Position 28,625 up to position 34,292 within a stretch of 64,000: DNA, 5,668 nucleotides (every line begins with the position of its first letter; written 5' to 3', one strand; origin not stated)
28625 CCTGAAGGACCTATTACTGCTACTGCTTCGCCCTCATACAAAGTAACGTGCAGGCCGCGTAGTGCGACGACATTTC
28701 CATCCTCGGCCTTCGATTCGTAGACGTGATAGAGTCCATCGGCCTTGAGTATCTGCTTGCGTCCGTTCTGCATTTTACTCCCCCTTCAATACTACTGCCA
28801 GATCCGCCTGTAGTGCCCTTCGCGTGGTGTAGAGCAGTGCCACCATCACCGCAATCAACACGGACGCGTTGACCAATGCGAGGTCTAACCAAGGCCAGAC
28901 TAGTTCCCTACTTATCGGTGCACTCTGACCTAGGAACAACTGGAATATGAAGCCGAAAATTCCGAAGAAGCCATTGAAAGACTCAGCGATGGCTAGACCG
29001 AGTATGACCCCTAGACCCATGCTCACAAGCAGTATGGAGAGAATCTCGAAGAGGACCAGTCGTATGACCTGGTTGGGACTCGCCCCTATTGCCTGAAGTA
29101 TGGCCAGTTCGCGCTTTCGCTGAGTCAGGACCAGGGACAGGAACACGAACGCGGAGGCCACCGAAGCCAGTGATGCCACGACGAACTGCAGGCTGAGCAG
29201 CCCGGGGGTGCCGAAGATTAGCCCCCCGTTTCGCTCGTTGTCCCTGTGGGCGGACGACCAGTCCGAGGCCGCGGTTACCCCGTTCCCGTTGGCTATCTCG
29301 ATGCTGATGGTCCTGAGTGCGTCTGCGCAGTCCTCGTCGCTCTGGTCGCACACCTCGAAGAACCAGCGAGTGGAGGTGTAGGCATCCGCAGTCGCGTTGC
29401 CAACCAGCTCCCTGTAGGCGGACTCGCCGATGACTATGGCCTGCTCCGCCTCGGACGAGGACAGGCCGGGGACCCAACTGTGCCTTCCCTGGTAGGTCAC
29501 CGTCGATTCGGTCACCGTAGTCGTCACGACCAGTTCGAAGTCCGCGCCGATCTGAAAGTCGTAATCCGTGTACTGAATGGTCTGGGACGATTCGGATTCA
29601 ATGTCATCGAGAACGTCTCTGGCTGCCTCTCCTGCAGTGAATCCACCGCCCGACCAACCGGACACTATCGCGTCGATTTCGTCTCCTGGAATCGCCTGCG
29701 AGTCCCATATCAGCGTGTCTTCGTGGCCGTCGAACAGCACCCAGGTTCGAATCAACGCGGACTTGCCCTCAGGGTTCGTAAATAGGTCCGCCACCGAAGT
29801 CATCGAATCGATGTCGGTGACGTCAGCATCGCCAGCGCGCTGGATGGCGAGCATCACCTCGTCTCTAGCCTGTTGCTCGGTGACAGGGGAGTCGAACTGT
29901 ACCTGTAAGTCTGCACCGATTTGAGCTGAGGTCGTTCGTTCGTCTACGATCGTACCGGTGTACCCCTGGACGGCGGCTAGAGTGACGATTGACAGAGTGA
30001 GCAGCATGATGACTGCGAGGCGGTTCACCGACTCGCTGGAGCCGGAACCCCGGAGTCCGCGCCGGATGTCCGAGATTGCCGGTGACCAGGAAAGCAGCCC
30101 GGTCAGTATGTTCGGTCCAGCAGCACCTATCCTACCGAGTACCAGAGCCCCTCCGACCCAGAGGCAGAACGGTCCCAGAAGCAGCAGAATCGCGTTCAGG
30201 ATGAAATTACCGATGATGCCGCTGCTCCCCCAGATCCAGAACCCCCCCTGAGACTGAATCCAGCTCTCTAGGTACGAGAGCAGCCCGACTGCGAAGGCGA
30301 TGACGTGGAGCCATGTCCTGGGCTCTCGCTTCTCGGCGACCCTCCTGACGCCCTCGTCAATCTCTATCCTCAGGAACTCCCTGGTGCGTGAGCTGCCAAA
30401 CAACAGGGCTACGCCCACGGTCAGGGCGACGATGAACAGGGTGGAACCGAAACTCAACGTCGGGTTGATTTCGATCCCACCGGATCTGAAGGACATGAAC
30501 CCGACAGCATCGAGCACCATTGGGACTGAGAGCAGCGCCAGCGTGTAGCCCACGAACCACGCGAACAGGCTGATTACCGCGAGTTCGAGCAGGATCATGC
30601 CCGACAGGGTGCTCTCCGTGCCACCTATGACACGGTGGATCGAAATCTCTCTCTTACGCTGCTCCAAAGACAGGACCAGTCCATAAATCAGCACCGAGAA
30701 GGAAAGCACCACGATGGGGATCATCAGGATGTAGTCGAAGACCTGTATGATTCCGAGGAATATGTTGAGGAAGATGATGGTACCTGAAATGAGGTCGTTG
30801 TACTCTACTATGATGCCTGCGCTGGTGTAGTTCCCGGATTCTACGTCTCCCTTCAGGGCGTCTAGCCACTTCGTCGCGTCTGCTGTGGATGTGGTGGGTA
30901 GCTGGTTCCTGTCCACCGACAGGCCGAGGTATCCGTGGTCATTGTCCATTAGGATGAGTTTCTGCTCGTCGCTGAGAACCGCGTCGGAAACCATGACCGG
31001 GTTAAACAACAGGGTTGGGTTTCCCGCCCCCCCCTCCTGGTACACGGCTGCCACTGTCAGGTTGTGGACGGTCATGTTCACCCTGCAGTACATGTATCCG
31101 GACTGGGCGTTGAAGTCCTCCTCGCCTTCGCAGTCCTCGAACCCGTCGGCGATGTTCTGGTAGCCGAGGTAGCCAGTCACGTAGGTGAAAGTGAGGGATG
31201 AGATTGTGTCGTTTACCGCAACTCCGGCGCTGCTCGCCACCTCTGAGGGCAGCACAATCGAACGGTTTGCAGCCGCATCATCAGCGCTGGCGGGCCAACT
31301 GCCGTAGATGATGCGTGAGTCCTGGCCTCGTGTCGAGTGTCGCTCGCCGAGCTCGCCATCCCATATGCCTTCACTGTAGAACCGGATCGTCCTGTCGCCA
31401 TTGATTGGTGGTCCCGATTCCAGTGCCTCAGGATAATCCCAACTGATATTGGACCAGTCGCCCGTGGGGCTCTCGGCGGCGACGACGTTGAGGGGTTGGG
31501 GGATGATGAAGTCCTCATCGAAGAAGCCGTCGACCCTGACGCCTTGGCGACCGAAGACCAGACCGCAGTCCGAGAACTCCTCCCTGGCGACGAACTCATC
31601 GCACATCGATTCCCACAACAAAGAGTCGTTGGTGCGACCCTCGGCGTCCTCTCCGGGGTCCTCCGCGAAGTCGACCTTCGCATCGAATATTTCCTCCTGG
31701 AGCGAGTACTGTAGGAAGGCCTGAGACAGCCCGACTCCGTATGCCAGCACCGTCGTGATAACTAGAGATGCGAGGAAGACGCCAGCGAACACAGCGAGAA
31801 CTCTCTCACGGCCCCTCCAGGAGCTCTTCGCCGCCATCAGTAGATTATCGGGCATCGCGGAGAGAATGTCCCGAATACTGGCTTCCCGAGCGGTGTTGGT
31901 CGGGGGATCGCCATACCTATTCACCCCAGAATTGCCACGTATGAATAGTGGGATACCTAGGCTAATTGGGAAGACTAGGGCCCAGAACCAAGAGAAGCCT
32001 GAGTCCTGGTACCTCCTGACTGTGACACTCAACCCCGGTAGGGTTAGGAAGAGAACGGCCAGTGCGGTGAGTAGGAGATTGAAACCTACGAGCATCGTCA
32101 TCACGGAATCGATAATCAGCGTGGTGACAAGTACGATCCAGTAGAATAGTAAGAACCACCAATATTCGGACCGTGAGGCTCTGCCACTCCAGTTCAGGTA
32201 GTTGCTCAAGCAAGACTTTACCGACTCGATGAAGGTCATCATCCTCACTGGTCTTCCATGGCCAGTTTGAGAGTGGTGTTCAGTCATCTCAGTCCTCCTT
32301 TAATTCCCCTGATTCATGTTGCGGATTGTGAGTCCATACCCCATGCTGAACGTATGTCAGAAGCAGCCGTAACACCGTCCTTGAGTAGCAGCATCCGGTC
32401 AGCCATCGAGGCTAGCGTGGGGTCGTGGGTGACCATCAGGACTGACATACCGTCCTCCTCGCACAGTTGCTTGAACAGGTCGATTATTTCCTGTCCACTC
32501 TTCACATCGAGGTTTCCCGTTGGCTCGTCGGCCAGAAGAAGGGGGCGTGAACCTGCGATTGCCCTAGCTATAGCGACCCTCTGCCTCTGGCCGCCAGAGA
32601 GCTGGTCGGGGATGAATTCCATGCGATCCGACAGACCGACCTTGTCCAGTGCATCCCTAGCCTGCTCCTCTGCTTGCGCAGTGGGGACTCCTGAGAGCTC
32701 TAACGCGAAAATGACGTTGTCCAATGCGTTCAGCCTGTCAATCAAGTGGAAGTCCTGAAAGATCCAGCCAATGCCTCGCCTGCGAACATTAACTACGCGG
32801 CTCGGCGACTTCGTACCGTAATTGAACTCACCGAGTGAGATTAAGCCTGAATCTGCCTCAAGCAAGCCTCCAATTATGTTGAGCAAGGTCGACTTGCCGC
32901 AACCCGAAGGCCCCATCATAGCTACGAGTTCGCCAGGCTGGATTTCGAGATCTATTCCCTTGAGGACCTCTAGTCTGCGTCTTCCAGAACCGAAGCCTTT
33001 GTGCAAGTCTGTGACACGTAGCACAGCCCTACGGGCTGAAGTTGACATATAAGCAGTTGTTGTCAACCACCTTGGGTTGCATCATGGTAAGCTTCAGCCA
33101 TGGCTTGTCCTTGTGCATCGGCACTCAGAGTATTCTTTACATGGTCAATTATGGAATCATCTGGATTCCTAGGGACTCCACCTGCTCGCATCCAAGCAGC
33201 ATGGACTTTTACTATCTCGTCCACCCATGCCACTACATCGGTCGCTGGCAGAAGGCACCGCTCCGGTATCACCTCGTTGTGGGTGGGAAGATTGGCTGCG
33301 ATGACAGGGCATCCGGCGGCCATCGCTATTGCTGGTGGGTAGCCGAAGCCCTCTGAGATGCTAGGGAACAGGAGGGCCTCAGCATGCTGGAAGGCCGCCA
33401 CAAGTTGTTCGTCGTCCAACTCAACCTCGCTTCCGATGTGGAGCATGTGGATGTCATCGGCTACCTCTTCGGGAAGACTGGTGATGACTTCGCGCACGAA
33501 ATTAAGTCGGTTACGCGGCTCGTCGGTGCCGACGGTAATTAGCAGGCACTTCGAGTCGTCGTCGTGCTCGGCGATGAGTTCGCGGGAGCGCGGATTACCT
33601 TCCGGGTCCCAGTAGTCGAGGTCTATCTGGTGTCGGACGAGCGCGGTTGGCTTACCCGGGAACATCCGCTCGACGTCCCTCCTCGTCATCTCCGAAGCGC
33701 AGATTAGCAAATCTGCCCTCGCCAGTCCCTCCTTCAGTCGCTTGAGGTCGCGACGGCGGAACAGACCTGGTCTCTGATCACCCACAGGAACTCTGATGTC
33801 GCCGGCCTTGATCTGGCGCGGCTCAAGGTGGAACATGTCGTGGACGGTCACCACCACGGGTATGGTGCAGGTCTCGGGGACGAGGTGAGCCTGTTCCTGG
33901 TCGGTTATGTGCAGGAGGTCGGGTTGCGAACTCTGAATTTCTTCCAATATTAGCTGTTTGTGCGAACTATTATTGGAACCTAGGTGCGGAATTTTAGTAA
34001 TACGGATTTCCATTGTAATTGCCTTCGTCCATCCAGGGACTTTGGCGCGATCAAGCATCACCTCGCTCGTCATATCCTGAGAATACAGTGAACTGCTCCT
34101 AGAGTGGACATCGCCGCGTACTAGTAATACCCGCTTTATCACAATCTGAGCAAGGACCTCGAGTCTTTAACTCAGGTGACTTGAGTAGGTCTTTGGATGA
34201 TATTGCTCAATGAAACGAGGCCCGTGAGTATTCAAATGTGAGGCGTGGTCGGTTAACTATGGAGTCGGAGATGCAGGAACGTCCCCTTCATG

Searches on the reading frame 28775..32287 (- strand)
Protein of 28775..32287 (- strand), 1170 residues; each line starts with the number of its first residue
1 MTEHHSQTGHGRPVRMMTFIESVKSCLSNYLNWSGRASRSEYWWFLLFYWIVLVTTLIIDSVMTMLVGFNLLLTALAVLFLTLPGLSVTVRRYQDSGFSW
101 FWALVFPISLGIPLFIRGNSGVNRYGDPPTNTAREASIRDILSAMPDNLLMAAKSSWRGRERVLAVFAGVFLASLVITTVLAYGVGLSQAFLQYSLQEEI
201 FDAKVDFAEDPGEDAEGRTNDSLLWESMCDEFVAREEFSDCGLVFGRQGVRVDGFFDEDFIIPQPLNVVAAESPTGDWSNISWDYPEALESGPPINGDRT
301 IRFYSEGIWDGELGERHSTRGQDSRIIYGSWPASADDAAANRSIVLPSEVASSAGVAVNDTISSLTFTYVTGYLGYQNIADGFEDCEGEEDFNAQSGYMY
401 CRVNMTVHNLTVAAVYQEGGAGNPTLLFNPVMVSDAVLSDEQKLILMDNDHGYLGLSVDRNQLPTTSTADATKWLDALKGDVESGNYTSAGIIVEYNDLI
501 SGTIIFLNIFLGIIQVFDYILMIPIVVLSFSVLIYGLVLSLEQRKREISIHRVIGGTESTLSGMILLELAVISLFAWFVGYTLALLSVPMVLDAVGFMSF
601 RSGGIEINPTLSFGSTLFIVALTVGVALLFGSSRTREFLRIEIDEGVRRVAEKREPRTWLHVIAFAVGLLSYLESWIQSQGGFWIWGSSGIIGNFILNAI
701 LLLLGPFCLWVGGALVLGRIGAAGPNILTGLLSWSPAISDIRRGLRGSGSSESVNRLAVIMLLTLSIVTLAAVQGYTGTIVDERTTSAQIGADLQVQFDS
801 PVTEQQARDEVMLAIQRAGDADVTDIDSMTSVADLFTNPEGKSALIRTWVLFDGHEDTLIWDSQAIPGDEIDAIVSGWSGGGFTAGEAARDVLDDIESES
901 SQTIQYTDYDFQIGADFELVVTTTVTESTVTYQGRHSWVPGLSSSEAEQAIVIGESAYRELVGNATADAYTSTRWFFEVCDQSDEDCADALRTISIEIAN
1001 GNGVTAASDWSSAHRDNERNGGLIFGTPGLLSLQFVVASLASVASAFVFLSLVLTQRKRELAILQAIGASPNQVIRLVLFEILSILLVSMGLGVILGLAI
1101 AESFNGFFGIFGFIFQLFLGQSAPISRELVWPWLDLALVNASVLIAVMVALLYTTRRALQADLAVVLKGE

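Call 19: search_protein_families(library=pfam, proteins=[window:28775-32287:-], max_evalue=0.001)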
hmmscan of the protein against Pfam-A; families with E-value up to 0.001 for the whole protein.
window:28775-32287:- (1170 aa): 2 families
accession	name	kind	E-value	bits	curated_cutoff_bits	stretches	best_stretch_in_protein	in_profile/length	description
PF02687.27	FtsX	-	2.4e-21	76.5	25.5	2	1035-1160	4-117/120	FtsX-like permease C-terminal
PF05656.20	DUF805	-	2.4e-17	63.9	25.7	1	30-126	1-110/111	Protein of unknown function (DUF805)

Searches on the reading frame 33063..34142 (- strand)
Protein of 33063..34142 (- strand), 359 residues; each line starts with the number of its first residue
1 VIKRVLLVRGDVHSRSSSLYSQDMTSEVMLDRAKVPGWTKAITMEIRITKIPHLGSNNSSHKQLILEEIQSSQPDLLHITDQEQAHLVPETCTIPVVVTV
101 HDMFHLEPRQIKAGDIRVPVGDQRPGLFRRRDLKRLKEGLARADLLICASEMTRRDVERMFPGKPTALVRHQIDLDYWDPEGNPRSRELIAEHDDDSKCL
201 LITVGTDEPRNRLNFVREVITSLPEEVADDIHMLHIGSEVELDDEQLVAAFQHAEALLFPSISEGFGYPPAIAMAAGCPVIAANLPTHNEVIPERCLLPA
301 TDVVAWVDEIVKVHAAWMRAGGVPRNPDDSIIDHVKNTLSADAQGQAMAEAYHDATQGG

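Call 61: search_protein_families(library=pfam, proteins=[window:33063-34142:-], max_evalue=0.0001)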
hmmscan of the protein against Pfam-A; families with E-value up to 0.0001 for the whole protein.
window:33063-34142:- (359 aa): 3 families
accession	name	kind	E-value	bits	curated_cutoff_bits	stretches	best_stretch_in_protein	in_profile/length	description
PF13692.12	Glyco_trans_1_4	-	3.6e-11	43.9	27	1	198-313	33-139/142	Glycosyl transferases group 1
PF00534.26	Glycos_transf_1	-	1e-09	38.6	26.4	1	242-294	81-133/172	Glycosyl transferases group 1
PF13439.12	Glyco_transf_4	-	8.3e-09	36.1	28.5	1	60-176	59-169/170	Glycosyltransferase Family 4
